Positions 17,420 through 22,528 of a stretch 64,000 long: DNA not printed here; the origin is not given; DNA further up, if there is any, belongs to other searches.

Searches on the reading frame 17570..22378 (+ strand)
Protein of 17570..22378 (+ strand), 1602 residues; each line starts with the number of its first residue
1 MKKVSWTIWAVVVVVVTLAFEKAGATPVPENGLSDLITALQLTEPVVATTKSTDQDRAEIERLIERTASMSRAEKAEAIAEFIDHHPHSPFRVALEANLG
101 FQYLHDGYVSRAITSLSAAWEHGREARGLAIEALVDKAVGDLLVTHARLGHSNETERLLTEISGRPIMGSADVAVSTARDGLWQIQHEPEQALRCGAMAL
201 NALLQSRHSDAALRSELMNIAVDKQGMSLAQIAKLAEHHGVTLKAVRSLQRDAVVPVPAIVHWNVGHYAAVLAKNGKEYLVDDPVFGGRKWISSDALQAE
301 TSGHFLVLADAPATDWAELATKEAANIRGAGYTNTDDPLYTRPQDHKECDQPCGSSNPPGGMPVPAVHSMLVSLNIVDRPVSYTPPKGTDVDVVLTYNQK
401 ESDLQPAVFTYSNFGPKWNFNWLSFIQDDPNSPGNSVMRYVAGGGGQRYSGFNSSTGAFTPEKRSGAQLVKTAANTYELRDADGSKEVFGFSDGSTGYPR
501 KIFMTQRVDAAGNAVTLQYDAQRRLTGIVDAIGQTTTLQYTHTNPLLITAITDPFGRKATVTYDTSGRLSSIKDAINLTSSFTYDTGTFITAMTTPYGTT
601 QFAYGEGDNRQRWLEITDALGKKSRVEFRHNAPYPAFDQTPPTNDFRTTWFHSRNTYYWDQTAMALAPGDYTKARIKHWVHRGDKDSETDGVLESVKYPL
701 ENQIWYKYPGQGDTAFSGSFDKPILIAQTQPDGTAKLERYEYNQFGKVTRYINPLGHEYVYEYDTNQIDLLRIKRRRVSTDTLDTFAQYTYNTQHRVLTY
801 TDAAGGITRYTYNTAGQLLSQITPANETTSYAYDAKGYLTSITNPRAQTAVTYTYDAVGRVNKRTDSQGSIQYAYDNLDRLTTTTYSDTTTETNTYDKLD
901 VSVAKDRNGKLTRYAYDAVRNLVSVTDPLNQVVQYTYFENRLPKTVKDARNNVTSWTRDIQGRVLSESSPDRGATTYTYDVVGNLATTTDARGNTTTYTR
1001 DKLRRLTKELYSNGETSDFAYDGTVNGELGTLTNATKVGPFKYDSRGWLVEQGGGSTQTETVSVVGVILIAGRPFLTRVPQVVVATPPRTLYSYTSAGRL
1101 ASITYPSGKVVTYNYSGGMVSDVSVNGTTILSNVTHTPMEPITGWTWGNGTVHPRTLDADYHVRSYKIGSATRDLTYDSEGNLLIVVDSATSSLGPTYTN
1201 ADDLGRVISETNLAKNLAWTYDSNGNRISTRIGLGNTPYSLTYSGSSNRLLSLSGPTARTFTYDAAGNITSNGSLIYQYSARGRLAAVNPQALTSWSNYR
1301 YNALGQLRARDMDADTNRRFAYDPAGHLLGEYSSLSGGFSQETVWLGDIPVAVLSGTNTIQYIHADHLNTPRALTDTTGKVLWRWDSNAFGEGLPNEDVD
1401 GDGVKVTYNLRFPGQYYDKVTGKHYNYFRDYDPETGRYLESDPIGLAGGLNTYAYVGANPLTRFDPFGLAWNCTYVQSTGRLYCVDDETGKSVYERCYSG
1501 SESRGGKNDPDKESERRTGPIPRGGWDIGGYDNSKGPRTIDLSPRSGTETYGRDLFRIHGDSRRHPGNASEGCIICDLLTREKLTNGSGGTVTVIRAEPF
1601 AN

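Call 10: search_protein_families(library=pfam, proteins=[window:17570-22378:+], max_evalue=0.01)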
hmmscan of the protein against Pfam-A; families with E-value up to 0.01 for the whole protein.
window:17570-22378:+ (1602 aa): 4 families
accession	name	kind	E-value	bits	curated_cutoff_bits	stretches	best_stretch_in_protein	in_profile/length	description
PF05593.20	RHS_repeat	-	6.2e-61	202.2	22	10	812-848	1-37/38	RHS Repeat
PF03412.21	Peptidase_C39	-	5.4e-13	49.4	22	1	194-311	12-131/133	Peptidase C39 family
PF03527.20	RHS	-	3.2e-07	30.5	27.9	1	1360-1392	1-33/38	RHS protein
PF10908.13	Tlde1_dom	-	1.7e-05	25.6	30.1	1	1497-1577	5-97/120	Tlde1 domain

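Call 24: find_encoding_contigs(protein=window:17570-22378:+, flank=10000, max_places=10)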
Protein window:17570-22378:+ (1602 aa): no gene with exactly this product is on record in the collection.
